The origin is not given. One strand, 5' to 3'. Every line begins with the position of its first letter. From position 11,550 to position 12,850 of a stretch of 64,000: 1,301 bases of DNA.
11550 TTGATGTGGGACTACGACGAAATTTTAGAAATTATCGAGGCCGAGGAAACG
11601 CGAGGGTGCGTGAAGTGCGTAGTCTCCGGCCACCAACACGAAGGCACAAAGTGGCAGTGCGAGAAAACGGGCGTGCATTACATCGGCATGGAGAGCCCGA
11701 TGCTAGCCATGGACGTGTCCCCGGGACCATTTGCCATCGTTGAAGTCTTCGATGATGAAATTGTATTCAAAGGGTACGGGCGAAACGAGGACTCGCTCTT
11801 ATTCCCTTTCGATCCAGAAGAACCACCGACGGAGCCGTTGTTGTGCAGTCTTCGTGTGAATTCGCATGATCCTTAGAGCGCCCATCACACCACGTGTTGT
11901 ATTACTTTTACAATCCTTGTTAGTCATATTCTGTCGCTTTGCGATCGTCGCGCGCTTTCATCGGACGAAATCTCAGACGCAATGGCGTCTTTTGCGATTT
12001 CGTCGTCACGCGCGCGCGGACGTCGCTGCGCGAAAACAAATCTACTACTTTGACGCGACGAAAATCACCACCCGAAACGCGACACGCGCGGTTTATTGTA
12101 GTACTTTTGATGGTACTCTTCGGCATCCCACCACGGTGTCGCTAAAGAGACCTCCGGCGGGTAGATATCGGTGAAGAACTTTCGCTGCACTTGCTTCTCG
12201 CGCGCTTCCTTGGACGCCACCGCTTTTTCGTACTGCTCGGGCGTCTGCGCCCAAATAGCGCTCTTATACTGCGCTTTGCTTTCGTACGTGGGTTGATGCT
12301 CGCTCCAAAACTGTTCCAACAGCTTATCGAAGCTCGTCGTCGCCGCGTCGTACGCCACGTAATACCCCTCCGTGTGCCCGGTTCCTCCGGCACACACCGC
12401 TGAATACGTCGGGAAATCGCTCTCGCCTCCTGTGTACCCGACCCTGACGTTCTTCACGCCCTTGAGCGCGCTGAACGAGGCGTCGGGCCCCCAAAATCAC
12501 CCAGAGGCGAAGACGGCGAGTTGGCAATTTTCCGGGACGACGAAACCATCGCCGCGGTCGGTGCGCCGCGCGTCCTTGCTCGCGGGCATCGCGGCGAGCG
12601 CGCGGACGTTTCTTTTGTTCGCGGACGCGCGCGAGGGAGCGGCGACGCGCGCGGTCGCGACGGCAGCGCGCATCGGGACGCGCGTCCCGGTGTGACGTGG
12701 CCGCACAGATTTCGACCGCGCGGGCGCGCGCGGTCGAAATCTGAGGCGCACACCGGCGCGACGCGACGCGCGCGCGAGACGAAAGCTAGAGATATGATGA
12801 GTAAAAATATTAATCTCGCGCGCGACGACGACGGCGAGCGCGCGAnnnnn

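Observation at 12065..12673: Selenoprotein MsrA: in-frame TGA exactly at the catalytic Cys of the GCFWG motif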

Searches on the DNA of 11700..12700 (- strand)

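Call 4: search_rna_families(source=window, start=11700, end=12700, threshold=evalue, max_evalue=10, show_alignments=5)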
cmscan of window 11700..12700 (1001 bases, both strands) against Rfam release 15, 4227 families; matches with E-value up to 10: 1.
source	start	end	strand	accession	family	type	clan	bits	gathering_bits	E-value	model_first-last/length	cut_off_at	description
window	12184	12199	-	RF01834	fiv_FSE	Cis-reg; frameshift_element;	-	12.8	53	8.1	1-35/35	no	ribosomal frameshift site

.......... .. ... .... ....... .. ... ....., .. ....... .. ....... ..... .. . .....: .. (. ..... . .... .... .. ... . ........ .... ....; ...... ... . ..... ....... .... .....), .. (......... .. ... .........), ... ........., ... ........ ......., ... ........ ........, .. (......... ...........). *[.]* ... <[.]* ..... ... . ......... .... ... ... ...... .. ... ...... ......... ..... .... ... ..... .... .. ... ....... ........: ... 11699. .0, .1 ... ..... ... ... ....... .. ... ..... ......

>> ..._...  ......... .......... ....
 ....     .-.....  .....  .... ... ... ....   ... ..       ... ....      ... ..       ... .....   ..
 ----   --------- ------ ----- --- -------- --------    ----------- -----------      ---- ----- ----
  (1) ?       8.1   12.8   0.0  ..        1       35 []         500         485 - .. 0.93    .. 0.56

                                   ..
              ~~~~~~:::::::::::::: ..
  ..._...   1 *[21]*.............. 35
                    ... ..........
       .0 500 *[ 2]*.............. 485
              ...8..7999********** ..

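Call 8: search_rna_families(source=window, start=11940, end=12040, threshold=evalue, max_evalue=10, show_alignments=5)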
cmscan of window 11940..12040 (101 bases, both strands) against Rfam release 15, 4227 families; matches with E-value up to 10: 4.
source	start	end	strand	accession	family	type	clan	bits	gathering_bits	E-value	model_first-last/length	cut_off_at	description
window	11949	12018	-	RF00031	SECIS_1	Cis-reg;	-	26.6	35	0.00099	1-64/64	no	Selenocysteine insertion sequence 1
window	12003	12027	-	RF01356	CRISPR-DR28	Gene; CRISPR;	-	15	35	1.8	1-24/24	no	CRISPR RNA direct repeat element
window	11973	12003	-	RF01563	DdR13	Gene; snRNA; snoRNA; CD-box;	-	10.9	65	3.2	47-80/80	no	Dictyostelium snoRNA DdR13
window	11941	11995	+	RF01394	isrK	Gene; sRNA;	-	9.5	50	4.3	1-77/77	no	isrK Hfq binding RNA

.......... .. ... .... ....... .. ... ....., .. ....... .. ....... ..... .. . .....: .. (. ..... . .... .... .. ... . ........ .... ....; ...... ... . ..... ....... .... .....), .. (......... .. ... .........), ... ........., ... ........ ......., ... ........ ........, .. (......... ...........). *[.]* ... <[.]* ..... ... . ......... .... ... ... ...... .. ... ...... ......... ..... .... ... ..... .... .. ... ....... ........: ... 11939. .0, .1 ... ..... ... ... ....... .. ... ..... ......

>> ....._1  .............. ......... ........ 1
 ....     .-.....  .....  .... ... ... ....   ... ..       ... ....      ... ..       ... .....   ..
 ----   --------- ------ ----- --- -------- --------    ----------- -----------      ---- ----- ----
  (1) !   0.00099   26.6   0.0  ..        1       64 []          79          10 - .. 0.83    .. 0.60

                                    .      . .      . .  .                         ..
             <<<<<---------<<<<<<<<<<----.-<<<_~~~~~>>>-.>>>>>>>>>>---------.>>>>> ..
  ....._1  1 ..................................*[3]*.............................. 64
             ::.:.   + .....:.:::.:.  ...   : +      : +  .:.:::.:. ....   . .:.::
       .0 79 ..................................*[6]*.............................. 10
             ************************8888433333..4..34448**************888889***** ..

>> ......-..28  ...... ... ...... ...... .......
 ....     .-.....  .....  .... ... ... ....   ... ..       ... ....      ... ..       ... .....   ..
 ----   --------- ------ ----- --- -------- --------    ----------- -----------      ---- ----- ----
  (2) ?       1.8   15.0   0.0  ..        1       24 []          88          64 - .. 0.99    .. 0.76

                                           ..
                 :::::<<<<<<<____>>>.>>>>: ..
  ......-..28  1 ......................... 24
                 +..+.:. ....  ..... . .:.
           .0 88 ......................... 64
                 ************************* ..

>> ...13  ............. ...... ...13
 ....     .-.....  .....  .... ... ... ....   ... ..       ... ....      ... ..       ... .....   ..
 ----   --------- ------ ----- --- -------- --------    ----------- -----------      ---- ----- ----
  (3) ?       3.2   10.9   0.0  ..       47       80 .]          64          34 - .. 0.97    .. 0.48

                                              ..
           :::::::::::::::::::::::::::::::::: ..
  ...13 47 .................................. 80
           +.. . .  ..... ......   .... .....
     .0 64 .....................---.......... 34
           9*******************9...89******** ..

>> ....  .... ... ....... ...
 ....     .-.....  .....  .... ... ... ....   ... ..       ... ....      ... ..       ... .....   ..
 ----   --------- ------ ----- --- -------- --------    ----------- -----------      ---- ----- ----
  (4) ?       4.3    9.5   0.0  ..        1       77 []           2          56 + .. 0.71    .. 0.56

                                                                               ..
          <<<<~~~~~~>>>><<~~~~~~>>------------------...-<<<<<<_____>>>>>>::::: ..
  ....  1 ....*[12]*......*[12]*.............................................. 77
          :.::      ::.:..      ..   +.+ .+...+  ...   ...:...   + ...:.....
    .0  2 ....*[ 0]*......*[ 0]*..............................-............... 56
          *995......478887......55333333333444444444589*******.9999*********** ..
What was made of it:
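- On Eukaryotic selenoprotein gene: Rfam SECIS_1 gives 26.6 bits, E~1e-3, which is below the gathering score of 35 (call 8).
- The hit appeared only when the search was narrowed to 101 nt and was missed in the 1-kb search (calls 4, 8).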

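Call 37: build_rna_model(alignment_id=A2, structure=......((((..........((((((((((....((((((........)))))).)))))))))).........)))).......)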
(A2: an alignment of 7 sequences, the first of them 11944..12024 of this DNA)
Model R1 built from alignment A2 (7 sequences, 85 columns); structure: as given.
model positions 76; base pairs 20; branch points 0; effective number of sequences 6.05; information 0.744 bits per position. Calibrated on 0.2 Mb of random sequence (short: E-values are rough).
structure used (alignment columns):
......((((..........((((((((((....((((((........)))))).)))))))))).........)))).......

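Call 38: search_with_rna_model(model_id=R1, source=window, filters=off, max_evalue=10, show_alignments=4)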
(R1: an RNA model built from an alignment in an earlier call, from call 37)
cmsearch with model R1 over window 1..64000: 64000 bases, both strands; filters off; matches with E-value up to 10: 142.
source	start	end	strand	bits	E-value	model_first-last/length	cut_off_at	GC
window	11948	12022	-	74.1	1.8e-23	1-76/76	no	0.6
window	55584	55657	-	31.2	2.8e-08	1-76/76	no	0.69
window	60750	60793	-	18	0.0014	19-63/76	no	0.7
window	47146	47189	-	17.7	0.0017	1-76/76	no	0.77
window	38103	38173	-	14.7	0.021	1-76/76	no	0.77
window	56682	56733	+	14.7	0.021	1-76/76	no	0.67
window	42792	42858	-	14.6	0.021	1-76/76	no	0.75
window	10890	10950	+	13.6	0.05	1-76/76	no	0.56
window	47006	47055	-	12.9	0.089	1-76/76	no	0.68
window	29538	29579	-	12.5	0.12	1-76/76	no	0.71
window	42951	43016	-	12.3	0.15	1-76/76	no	0.74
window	57657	57711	-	12.2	0.15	1-76/76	no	0.65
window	50548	50583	+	12.2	0.16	1-76/76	no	0.81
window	29218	29251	-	12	0.19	1-76/76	no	0.68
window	54406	54470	-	11.9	0.2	1-76/76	no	0.6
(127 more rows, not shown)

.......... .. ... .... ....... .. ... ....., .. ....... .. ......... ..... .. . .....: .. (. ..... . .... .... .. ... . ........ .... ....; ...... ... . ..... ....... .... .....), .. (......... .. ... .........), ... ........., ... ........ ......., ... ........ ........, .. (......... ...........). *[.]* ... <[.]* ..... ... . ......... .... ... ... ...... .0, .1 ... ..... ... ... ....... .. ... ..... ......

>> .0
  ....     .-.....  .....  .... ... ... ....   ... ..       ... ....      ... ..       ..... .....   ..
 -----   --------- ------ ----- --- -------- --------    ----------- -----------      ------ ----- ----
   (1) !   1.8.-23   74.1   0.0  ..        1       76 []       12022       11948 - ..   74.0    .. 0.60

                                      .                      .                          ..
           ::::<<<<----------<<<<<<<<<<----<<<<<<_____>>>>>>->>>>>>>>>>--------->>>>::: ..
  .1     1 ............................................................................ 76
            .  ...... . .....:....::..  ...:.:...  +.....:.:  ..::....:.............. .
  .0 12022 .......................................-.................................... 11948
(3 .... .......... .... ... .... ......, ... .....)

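Call 39: search_with_rna_model(model_id=R1, sources=[L012, L014, L004, L005, L007, L009, L011, L013], max_evalue=1, show_alignments=0)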
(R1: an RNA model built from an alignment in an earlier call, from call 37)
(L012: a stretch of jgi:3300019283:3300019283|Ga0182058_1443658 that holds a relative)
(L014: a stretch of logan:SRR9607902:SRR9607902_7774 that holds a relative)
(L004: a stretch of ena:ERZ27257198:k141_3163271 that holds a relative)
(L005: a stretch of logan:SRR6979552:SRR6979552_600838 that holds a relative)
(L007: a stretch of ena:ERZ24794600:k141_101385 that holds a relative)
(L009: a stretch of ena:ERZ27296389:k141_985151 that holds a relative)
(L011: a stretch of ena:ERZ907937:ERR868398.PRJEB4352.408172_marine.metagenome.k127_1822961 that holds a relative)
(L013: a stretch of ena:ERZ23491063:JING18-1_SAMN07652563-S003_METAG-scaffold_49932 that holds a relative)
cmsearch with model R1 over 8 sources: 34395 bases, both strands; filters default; matches with E-value up to 1: 13.
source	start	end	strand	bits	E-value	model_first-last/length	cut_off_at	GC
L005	3425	3500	+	78.2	3.3e-25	1-76/76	no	0.5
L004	3430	3505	+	73.9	1.2e-23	1-76/76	no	0.61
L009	3329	3404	+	69.4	4.5e-22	1-76/76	no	0.59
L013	1984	2060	+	67.1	3.1e-21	1-76/76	no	0.4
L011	1703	1771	+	66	7.3e-21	1-76/76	no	0.64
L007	3365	3442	+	65.6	9.9e-21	1-76/76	no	0.59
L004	4311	4363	-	17.1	0.0016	1-76/76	no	0.74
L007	1614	1684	-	16.9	0.0018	1-76/76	no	0.75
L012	1890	1955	-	12.7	0.057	1-76/76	no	0.65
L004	3813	3888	+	12.4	0.071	1-76/76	no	0.62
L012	577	652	+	12.2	0.082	1-76/76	no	0.49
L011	40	90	-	11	0.23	1-76/76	no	0.57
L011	2095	2170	+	9.5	0.73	1-76/76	no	0.58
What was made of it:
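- The two most distant lineages (L012, L014) score poorly against my SECIS model (call 39), and I read their hairpins by eye only.
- Tried and rejected: Model R1 scores L012 at only 12 bits and does not report L014 (call 39).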
